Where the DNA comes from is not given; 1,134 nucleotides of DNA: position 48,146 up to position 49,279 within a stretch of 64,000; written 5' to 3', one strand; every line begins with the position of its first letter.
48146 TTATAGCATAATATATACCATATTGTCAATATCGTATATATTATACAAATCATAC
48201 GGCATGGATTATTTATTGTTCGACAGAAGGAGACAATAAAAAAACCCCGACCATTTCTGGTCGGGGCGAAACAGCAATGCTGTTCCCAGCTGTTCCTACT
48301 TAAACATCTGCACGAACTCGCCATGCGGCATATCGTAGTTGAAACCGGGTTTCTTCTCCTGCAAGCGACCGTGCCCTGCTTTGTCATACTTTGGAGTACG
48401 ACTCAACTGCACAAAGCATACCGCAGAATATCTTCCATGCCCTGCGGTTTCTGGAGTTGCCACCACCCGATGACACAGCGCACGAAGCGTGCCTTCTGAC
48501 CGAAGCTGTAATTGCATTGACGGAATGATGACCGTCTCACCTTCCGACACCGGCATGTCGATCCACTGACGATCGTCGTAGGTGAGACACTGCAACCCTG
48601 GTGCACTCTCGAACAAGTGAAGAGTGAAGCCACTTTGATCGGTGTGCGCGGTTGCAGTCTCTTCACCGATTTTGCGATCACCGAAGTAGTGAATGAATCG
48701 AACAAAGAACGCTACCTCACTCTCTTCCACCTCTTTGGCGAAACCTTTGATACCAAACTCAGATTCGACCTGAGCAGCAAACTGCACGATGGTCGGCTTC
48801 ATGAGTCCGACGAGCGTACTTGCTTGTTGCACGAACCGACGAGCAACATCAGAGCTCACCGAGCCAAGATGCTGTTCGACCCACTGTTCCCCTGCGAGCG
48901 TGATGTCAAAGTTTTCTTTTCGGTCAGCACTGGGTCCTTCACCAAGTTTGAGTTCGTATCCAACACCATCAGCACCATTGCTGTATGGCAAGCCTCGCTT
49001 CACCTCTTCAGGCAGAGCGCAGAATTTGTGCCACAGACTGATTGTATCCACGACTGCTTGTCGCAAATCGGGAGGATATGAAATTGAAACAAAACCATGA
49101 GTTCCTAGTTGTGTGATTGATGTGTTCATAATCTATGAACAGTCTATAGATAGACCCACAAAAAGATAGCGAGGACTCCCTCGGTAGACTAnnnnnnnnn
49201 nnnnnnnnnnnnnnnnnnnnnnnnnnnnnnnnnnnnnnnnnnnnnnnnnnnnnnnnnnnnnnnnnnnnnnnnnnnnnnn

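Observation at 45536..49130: GC-rich three-gene block (leuA, hypothetical, 2OG-Fe oxygenase) with no other leucine-pathway genes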

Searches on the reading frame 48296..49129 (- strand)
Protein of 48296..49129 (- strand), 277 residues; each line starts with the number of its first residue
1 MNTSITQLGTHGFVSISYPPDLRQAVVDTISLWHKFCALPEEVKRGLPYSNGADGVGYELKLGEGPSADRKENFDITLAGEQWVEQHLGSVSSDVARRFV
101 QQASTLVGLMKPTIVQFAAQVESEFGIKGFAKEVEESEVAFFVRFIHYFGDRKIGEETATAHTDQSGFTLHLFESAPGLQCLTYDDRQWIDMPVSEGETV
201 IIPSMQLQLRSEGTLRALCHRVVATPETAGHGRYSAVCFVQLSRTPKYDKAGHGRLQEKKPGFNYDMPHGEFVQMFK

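Call 4: search_protein_families(library=pfam, proteins=[window:48296-49129:-], max_evalue=0.01)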
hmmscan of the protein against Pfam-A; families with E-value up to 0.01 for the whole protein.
window:48296-49129:- (277 aa): 1 family
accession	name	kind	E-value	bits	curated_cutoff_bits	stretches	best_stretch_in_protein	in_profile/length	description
PF03171.26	2OG-FeII_Oxy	-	2.9e-10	40.8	23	1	158-241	21-100/101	2OG-Fe(II) oxygenase superfamily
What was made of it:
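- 48296..49129 (-): 2OG-Fe(II) oxygenase (isopenicillin-N-synthase-like family), native to CPR; substrate unknown. PF03171 at 40.8 bits against cutoff 23 (call 4).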

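Call 5: search_protein_families(library=ncbifam, proteins=[window:48296-49129:-], max_evalue=0.01)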
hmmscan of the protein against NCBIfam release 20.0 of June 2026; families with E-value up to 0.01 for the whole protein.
window:48296-49129:- (277 aa): 0 families

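Call 12: find_homologous_proteins(query=window:48296-49129:-)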
Query window:48296-49129:- (277 aa): 544 proteins with E <= 0.001 among 1135 candidates; the best 120 are listed.
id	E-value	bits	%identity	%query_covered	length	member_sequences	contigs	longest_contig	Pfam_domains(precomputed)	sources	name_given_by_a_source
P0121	4.2e-186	635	100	100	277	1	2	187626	PF03171.27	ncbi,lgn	-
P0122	3.6e-127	441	70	100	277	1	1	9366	PF03171.27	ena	-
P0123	6.0e-127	441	69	100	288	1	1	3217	PF03171.27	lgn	-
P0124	6.4e-126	437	70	100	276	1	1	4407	PF03171.27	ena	-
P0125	7.6e-126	437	69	100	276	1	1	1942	PF03171.27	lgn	-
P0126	5.8e-125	434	68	100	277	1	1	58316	PF03171.27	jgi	jgi:isopenicillin N synthase-like dioxygenase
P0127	5.9e-125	434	68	100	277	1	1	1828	PF03171.27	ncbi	-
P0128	6.5e-125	434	69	100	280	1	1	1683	PF03171.27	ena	-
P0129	8.2e-125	434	69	100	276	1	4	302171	PF03171.27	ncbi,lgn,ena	-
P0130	1.4e-123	430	68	100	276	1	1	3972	PF03171.27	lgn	-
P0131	1.4e-123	430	69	100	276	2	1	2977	PF03171.27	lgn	-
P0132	1.7e-123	429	68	100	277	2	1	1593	PF03171.27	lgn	-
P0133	2.2e-123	429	68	100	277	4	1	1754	PF03171.27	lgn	-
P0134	2.6e-123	429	69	100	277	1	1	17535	PF03171.27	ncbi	-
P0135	3.1e-123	428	68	100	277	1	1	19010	PF03171.27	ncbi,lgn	-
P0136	3.1e-123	428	69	100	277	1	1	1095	PF03171.27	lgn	-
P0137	7.4e-123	427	68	100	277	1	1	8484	PF03171.27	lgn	-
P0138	8.0e-123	427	67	100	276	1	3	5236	PF03171.27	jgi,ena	-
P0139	8.0e-123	427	68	100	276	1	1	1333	PF03171.27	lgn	-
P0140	1.1e-122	427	68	100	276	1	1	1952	PF03171.27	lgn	-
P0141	1.1e-122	427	68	99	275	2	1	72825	PF03171.27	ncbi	-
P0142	1.4e-122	426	68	100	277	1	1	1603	PF03171.27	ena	-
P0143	2.0e-122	426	69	100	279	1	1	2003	PF03171.27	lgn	-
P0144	2.1e-122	426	69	100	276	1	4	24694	PF03171.27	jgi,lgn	jgi:isopenicillin N synthase-like dioxygenase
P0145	3.0e-122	425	69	100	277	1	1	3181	PF03171.27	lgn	-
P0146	5.9e-122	424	68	100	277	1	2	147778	PF03171.27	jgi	jgi:isopenicillin N synthase-like dioxygenase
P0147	8.2e-122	424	69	100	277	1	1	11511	PF03171.27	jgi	jgi:isopenicillin N synthase-like dioxygenase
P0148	1.1e-121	423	68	100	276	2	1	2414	PF03171.27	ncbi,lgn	-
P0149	1.3e-121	423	67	99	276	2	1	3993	PF03171.27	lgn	-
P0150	1.5e-121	423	67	100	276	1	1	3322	PF03171.27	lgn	-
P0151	1.8e-121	423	66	100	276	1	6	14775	PF03171.27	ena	-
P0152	3.4e-121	422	68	100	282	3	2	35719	PF03171.27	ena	-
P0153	5.9e-121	421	68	100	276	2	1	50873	PF03171.27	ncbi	-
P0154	1.0e-120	420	67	100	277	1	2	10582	PF03171.27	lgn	-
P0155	1.1e-120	420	67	100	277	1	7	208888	PF03171.27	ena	-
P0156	1.8e-120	419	66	100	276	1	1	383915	PF03171.27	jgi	jgi:isopenicillin N synthase-like dioxygenase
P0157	1.8e-120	419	68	99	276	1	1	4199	PF03171.27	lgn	-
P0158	1.8e-120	419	66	100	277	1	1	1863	PF03171.27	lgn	-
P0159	3.3e-120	419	66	100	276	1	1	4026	PF03171.27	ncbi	-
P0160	5.7e-120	418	66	100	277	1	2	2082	PF03171.27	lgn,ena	-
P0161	6.4e-120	418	67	99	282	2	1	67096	PF03171.27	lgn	-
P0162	2.4e-119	416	67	100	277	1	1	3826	PF03171.27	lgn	-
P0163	3.2e-119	415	68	99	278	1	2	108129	PF03171.27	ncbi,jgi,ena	ncbi:MAG: 2OG-Fe(II) oxygenase family protein [bacterium]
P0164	3.5e-119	415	66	100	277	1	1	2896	PF03171.27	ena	-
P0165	3.7e-119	415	65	100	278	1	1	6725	PF03171.27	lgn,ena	-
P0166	4.2e-119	415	66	100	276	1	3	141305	PF03171.27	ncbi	-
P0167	6.7e-119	414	67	100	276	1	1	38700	PF03171.27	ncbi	-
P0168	7.6e-119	414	68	100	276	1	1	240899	PF03171.27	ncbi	-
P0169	8.3e-119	414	66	99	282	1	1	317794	PF03171.27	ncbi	-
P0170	9.0e-119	414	66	100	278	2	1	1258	PF03171.27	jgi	-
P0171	1.4e-118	413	65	100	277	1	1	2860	PF03171.27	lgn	-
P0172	1.8e-118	413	67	99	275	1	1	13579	PF03171.27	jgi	jgi:isopenicillin N synthase-like dioxygenase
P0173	2.5e-118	412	66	100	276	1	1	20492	PF03171.27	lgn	-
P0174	3.1e-118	412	66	99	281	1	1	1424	PF03171.27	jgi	-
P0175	3.3e-118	412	65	100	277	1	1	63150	PF03171.27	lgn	-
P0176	5.3e-118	411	69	94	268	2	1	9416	PF03171.27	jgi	jgi:isopenicillin N synthase-like dioxygenase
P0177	6.1e-118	411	65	100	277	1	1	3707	PF03171.27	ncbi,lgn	-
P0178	9.5e-118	410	65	100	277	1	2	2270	PF03171.27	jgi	-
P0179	1.2e-117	410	68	100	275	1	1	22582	PF03171.27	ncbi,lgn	-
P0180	1.3e-117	410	65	100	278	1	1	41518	PF03171.27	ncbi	-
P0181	1.5e-117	410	65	100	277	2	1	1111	PF03171.27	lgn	-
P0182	6.1e-117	408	65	100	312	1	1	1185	PF03171.27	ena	-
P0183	8.5e-117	407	66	100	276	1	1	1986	PF03171.27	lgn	-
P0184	8.7e-117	407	65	100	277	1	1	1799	PF03171.27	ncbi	-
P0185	1.2e-116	407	66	100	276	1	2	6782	PF03171.27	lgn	-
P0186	1.8e-116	406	65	100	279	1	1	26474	PF03171.27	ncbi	-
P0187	2.6e-116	406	67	99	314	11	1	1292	PF03171.27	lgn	-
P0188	3.0e-116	406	66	100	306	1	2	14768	PF03171.27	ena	-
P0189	6.2e-116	405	65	99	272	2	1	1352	PF03171.27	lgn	-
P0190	6.5e-116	404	64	100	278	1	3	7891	PF03171.27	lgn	-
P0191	1.5e-115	403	66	99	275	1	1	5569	PF03171.27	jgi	-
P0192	2.8e-115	402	64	99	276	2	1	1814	PF03171.27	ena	-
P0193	4.0e-115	402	64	100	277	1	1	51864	PF03171.27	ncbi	-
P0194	5.1e-115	402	66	100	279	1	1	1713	PF03171.27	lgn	-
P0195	7.6e-115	401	65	100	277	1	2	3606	PF03171.27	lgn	-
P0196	7.9e-115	401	65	100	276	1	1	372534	PF03171.27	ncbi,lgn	-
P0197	9.0e-115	401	65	100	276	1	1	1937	PF03171.27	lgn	-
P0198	1.4e-114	400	66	99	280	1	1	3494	PF03171.27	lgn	-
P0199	1.9e-114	400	66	99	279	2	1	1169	PF03171.27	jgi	jgi:isopenicillin N synthase-like dioxygenase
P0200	2.0e-114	400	64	100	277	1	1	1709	PF03171.27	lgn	-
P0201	2.2e-114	399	65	99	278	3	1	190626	PF03171.27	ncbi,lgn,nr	ncbi:MAG: isopenicillin N synthase family oxygenase [Candidatus Taylorbacteria bacterium]|nr:isopeni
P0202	2.2e-114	399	65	99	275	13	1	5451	PF03171.27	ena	-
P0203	3.1e-114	399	64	100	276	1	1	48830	PF03171.27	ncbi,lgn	ncbi:MAG: 2OG-Fe(II) oxygenase family protein [Patescibacteria group bacterium]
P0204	3.8e-114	399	64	100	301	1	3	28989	PF03171.27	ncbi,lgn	-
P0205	4.3e-114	398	65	100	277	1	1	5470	PF03171.27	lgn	-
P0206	5.6e-114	398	64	100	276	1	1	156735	PF03171.27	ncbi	-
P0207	5.7e-114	398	65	100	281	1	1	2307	PF03171.27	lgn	-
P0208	6.9e-114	398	65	99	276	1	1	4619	PF03171.27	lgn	-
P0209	7.5e-114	398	62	100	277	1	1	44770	PF03171.27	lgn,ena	-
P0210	1.5e-113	397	65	100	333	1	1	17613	PF03171.27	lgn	-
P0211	1.8e-113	396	64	100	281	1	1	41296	PF03171.27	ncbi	ncbi:MAG: 2OG-Fe(II) oxygenase family protein [Minisyncoccota bacterium]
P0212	4.4e-113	395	64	100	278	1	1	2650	PF03171.27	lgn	-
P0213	5.8e-113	395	65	100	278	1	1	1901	PF03171.27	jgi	jgi:isopenicillin N synthase-like dioxygenase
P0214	6.1e-113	395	65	99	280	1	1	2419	PF03171.27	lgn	-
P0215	6.2e-113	395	63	100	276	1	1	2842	PF03171.27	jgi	jgi:isopenicillin N synthase-like dioxygenase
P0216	6.6e-113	395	64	99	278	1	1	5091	PF03171.27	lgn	-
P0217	6.7e-113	395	64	100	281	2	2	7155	PF14226.13,PF03171.27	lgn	-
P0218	7.0e-113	395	66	100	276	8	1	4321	PF03171.27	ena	-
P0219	9.5e-113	394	64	100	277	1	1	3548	PF03171.27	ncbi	-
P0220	9.5e-113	394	62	99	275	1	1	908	PF03171.27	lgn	-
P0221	1.4e-112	394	65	99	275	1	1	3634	PF03171.27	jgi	jgi:isopenicillin N synthase-like dioxygenase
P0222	1.5e-112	393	64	100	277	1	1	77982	PF03171.27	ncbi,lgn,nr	ncbi:MAG: 2OG-Fe(II) oxygenase family protein [bacterium]|nr:2OG-Fe(II) oxygenase family protein [ba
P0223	1.8e-112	393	66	99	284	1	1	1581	PF03171.27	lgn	-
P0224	2.4e-112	393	63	100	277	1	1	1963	PF03171.27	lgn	-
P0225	3.7e-112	392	63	100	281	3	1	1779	PF03171.27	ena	-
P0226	4.4e-112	392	64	100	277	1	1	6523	PF03171.27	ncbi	-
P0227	6.9e-112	391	65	100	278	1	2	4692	PF03171.27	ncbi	-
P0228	7.2e-112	391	65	99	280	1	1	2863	PF03171.27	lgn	-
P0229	7.2e-112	391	64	100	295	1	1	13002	PF03171.27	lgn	-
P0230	7.4e-112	391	62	100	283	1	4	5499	PF03171.27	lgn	-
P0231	8.0e-112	391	65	99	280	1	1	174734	PF03171.27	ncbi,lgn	-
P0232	8.6e-112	391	63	100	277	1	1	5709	PF03171.27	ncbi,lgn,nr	ncbi:MAG: 2OG-Fe(II) oxygenase family protein [bacterium]|nr:2OG-Fe(II) oxygenase family protein [ba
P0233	9.8e-112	391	63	100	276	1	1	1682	PF03171.27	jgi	jgi:isopenicillin N synthase-like dioxygenase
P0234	1.1e-111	391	63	100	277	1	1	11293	PF03171.27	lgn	-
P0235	1.3e-111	390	63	100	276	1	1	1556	PF03171.27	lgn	-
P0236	1.3e-111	390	64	100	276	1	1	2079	PF03171.27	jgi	jgi:isopenicillin N synthase-like dioxygenase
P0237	1.4e-111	390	63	100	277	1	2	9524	PF03171.27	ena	-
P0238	1.6e-111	390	62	100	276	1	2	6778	PF03171.27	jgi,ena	-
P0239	1.7e-111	390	64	98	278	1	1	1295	PF03171.27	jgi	jgi:isopenicillin N synthase-like dioxygenase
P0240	1.8e-111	390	63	100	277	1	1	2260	PF03171.27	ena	-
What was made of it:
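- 48296..49129 (-): There are 544 homologues, the named ones being Patescibacteria (call 12).
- Hundreds of Patescibacteria homologues (call 12).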

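Call 17: find_encoding_contigs(protein=P0129, flank=10000, max_places=2)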
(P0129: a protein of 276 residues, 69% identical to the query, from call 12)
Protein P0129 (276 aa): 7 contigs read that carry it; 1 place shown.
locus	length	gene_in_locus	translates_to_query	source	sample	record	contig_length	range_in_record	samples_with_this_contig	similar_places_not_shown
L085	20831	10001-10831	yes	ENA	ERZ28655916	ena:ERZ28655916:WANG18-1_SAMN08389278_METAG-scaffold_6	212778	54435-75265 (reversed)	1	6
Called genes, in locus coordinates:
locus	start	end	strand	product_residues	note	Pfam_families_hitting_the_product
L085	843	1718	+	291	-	PF03462:PCRF, PF00472:RF-1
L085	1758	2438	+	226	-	PF02463:SMC_N (faint), PF00005:ABC_tran, PF13304:AAA_21 (faint)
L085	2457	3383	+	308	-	PF18075:FtsX_ECD, PF02687:FtsX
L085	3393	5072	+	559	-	PF06418:CTP_synth_N, PF00117:GATase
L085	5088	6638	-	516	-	-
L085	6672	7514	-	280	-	PF04307:YdjM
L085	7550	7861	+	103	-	-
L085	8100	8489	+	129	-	PF12643:MazG-like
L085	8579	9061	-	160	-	PF02698:DUF218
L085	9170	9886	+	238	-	PF24038:DUF7347 (weak), PF00293:NUDIX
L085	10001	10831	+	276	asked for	PF03171:2OG-FeII_Oxy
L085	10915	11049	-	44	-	-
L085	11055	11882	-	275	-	PF14067:LssY_C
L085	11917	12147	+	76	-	-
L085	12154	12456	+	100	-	-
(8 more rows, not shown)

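Call 18: find_encoding_contigs(protein=P0121, flank=10000, max_places=3)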
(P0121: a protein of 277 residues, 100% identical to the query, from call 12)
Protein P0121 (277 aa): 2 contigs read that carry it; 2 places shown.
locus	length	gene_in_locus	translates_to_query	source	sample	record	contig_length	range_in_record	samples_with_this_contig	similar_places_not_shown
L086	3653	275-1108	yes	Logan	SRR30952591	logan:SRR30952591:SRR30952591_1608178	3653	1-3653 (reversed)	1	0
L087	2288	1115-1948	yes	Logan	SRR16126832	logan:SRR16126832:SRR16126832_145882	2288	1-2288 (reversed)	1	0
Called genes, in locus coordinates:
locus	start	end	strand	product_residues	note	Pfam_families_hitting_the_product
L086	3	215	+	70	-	?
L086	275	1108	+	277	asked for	PF03171:2OG-FeII_Oxy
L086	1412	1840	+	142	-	-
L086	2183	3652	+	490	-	?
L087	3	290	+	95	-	?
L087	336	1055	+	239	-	PF24038:DUF7347, PF00293:NUDIX (weak)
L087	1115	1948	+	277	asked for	PF03171:2OG-FeII_Oxy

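Call 68: search_solved_structures(query=window:48296-49129:-, max_evalue=0.01, show_alignments=1)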
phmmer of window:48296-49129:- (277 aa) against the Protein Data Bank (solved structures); distinct sequences matched with E-value up to 0.01: 19.
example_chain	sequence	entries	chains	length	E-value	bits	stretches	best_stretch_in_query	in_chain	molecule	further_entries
3on7_A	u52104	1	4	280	2.9e-06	30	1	100-227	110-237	Oxidoreductase, iron/ascorbate family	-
7v54_A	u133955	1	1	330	3.3e-06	29.8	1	132-247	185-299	AdaV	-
7v52_A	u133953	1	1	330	4.9e-06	29.3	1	132-247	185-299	AdaV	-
7v56_A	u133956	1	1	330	5.4e-06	29.1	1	132-247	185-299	AdaV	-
7w5s_A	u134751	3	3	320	5.4e-06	29.1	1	132-247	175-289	nonheme iron and alpha-ketoglutarate dependent halogenase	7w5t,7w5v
7v57_A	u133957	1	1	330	5.8e-06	29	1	132-247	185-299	AdaV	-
7fh5_A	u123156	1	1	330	8.2e-06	28.5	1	132-247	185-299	AdaV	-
7v7x_A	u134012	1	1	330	1e-05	28.2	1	132-247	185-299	AdaV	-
1w9y_A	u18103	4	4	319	0.00022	23.8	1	160-229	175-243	1-AMINOCYCLOPROPANE-1-CARBOXYLATE OXIDASE 1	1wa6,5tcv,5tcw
9sh4_A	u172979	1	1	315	0.00071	22.2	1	160-230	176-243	aminocyclopropanecarboxylate oxidase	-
9rwo_A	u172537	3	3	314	0.00072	22.2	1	160-230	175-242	aminocyclopropanecarboxylate oxidase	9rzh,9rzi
9rsy_A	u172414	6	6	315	0.00072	22.2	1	160-230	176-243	aminocyclopropanecarboxylate oxidase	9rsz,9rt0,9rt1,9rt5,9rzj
9sh3_A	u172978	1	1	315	0.00072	22.1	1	160-230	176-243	aminocyclopropanecarboxylate oxidase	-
9sbe_A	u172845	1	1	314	0.00073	22.1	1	160-230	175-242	aminocyclopropanecarboxylate oxidase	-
3oox_A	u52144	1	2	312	0.00099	21.7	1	143-243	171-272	putative 2OG-Fe(II) oxygenase family protein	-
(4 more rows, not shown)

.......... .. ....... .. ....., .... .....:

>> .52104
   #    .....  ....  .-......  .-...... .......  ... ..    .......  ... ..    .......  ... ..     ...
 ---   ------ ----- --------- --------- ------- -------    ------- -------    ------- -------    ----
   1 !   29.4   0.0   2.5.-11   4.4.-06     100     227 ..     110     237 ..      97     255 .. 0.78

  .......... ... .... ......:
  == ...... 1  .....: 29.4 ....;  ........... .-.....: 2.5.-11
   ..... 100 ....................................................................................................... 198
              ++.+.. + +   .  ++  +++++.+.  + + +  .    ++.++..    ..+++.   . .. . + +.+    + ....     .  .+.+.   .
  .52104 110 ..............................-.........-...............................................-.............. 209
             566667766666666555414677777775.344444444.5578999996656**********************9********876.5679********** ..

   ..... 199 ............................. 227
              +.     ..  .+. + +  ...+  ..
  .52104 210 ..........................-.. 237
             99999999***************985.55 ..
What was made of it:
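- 48296..49129 (-): Closest solved relatives are distant (3ON7, AdaV, ACC oxidase, E about 1e-6; call 68).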

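Call 73: find_encoding_contigs(protein=P0201, flank=6000, max_places=3)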
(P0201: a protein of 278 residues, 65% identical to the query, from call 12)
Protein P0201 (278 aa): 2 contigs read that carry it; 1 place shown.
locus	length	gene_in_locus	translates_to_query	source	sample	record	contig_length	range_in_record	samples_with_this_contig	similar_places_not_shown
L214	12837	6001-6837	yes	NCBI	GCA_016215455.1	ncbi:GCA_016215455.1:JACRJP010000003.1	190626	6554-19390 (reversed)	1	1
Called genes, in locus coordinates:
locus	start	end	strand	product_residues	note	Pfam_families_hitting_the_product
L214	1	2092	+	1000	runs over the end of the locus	PF01731:Arylesterase (faint), PF01436:NHL (faint), PF05345:He_PIG, PF01471:PG_binding_1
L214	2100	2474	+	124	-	PF08818:DUF1801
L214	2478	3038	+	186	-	PF01863:YgjP-like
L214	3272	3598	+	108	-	-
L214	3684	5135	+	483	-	PF03193:RsgA_GTPase (faint), PF00005:ABC_tran, PF02463:SMC_N (faint), PF13555:AAA_29 (faint), PF20720:nSTAND3 (faint), PF00005:ABC_tran, PF13304:AAA_21 (weak)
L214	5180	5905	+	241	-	PF24038:DUF7347 (weak), PF00293:NUDIX (weak)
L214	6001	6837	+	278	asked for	PF03171:2OG-FeII_Oxy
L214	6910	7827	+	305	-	-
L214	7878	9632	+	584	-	PF00664:ABC_membrane, PF02463:SMC_N (weak), PF00005:ABC_tran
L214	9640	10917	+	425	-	PF00890:FAD_binding_2 (weak), PF01266:DAO, PF01494:FAD_binding_3 (weak), PF01593:Amino_oxidase, PF03486:HI0933_like (weak), PF07992:Pyr_redox_2 (weak), PF12831:FAD_oxidored (weak), PF13450:NAD_binding_8, +3 more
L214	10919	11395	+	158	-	PF00856:SET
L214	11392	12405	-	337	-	PF01471:PG_binding_1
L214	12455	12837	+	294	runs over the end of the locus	PF01551:Peptidase_M23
